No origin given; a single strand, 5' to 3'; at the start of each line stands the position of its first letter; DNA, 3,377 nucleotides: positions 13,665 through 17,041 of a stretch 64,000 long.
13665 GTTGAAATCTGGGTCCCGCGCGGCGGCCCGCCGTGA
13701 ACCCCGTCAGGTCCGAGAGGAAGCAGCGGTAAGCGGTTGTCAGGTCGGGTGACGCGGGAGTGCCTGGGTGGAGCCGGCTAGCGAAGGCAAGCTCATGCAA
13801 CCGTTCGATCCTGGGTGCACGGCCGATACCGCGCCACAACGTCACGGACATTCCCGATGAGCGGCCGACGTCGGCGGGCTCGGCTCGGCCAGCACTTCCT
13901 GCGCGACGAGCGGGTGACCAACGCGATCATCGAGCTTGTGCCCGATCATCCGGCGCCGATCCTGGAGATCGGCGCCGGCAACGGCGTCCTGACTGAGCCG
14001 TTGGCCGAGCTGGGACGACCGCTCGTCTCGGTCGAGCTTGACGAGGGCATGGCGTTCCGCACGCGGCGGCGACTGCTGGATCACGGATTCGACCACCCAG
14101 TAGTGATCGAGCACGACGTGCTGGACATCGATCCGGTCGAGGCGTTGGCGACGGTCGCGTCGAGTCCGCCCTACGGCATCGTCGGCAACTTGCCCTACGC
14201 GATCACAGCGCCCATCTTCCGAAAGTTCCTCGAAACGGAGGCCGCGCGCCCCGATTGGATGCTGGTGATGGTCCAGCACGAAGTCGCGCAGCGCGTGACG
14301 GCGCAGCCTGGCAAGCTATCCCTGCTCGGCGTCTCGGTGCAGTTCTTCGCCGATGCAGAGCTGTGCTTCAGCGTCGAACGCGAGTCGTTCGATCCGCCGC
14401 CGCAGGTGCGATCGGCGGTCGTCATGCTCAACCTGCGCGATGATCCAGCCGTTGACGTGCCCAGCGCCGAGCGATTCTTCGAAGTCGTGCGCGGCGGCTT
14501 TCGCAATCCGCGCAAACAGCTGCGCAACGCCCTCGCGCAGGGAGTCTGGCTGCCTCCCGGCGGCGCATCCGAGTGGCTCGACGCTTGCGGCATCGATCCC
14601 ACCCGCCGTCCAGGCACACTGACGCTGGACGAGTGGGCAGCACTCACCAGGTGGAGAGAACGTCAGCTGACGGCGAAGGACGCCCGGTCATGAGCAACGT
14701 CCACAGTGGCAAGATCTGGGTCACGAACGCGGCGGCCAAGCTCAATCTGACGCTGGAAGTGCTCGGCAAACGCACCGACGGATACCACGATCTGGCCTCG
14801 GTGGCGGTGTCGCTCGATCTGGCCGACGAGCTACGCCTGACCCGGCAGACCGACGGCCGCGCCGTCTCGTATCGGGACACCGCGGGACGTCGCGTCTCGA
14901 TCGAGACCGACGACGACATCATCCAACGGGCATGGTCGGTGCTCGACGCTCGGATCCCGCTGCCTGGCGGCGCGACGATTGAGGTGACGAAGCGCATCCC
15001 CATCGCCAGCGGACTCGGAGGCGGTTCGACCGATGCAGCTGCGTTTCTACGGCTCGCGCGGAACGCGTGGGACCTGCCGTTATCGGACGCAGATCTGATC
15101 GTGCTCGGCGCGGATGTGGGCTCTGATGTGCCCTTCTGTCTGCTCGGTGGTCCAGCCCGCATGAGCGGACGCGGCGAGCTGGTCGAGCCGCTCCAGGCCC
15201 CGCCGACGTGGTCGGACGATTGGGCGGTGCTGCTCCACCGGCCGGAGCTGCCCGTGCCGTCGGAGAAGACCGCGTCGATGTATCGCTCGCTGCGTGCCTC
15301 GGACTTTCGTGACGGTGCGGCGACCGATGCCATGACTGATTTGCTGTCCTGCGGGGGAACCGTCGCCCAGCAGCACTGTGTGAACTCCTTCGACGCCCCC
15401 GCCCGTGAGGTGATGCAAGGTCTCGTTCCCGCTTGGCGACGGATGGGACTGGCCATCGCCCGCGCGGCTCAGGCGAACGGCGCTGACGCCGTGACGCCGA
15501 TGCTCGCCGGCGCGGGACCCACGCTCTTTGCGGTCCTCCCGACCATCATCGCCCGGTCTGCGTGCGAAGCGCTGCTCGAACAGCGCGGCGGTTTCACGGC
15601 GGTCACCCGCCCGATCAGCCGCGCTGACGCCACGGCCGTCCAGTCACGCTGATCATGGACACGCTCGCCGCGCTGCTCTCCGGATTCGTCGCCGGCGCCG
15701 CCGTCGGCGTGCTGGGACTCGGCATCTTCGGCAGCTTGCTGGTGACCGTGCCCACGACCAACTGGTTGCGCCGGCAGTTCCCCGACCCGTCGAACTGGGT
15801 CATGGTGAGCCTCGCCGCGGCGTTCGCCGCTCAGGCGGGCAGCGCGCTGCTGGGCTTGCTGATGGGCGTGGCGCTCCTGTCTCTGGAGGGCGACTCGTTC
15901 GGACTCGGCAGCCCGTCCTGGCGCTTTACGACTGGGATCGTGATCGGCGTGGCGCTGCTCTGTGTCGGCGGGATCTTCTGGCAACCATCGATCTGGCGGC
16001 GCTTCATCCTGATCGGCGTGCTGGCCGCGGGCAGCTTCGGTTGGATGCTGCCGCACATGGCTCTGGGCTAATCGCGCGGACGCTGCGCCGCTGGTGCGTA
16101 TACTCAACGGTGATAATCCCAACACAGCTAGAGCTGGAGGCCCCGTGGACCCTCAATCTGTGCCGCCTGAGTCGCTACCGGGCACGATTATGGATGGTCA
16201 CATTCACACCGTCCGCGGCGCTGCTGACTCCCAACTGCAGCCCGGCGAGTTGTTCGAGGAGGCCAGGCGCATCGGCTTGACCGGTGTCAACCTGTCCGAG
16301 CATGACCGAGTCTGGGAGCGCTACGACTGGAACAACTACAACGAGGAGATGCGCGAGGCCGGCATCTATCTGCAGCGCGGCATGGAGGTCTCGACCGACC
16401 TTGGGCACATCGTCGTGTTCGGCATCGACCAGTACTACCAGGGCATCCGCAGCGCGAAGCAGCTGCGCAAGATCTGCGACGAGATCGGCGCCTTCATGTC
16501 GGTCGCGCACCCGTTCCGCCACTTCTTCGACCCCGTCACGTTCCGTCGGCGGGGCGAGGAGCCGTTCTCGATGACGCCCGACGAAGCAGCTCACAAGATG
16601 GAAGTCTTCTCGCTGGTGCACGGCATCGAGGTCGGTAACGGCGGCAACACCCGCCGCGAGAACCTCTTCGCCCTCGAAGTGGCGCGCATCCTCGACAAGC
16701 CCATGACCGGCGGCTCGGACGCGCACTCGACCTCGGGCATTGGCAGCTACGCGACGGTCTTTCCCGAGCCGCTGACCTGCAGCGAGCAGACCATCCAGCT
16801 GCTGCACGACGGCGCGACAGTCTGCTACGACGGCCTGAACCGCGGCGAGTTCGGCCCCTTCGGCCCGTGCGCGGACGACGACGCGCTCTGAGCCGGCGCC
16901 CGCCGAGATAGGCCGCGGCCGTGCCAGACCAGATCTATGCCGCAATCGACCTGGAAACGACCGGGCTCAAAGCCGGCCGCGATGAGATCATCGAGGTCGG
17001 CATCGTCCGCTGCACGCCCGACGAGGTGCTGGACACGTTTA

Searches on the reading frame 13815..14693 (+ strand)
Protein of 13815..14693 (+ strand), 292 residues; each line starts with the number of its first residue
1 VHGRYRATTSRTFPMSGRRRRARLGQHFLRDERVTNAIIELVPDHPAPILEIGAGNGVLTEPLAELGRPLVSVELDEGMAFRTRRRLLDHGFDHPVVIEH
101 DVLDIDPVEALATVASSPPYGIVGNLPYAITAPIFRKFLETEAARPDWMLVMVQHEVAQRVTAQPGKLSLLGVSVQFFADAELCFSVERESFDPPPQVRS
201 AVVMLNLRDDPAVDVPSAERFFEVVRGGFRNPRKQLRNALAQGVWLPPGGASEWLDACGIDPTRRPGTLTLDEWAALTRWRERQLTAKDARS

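Call 77: search_protein_families(library=pfam, proteins=[window:13815-14693:+])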
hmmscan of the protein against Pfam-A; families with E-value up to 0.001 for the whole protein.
window:13815-14693:+ (292 aa): 3 families
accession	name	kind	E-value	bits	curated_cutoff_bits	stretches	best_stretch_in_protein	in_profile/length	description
PF00398.26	RrnaAD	-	5.7e-46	157.2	24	1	19-242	3-225/263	Ribosomal RNA adenine dimethylase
PF13649.12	Methyltransf_25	-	0.00016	22.7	27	1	49-107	1-60/97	Methyltransferase domain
PF08242.18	Methyltransf_12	-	0.00032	21.8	30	1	50-106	1-59/98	Methyltransferase domain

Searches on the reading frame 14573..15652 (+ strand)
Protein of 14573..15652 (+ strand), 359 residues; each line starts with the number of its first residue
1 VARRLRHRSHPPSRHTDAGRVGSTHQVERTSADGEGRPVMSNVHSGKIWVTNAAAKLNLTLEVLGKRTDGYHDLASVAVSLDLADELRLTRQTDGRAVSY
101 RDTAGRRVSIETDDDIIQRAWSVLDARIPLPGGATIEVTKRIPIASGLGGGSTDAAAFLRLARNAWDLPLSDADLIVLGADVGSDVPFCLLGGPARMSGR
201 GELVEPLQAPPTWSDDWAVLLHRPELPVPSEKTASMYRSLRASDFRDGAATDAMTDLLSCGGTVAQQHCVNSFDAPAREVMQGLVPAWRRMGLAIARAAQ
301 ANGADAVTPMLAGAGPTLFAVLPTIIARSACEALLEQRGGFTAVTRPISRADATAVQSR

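Call 77: search_protein_families(library=pfam, proteins=[window:14573-15652:+])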
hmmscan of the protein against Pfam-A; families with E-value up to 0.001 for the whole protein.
window:14573-15652:+ (359 aa): 1 family
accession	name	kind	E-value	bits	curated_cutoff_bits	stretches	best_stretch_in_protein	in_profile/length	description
PF00288.32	GHMP_kinases_N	-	3.3e-16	59.7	22.3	1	116-193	2-87/87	GHMP kinases N terminal domain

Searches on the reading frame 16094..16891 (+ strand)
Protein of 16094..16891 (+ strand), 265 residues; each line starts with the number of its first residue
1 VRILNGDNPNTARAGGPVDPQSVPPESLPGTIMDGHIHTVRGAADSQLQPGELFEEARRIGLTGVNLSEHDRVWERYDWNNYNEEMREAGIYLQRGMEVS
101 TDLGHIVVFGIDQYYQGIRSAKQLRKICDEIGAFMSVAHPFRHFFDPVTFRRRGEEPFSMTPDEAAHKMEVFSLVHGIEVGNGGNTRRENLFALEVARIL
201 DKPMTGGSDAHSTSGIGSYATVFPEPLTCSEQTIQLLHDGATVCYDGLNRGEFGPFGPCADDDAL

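Call 77: search_protein_families(library=pfam, proteins=[window:16094-16891:+])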
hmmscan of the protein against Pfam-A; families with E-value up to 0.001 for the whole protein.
window:16094-16891:+ (265 aa): 2 families
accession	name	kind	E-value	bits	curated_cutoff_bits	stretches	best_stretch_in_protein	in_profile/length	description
PF13263.12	PHP_C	-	3.7e-12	46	21.3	1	188-241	2-55/56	PHP-associated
PF02811.25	PHP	-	1.9e-06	28.7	26.4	1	34-102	1-66/164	PHP domain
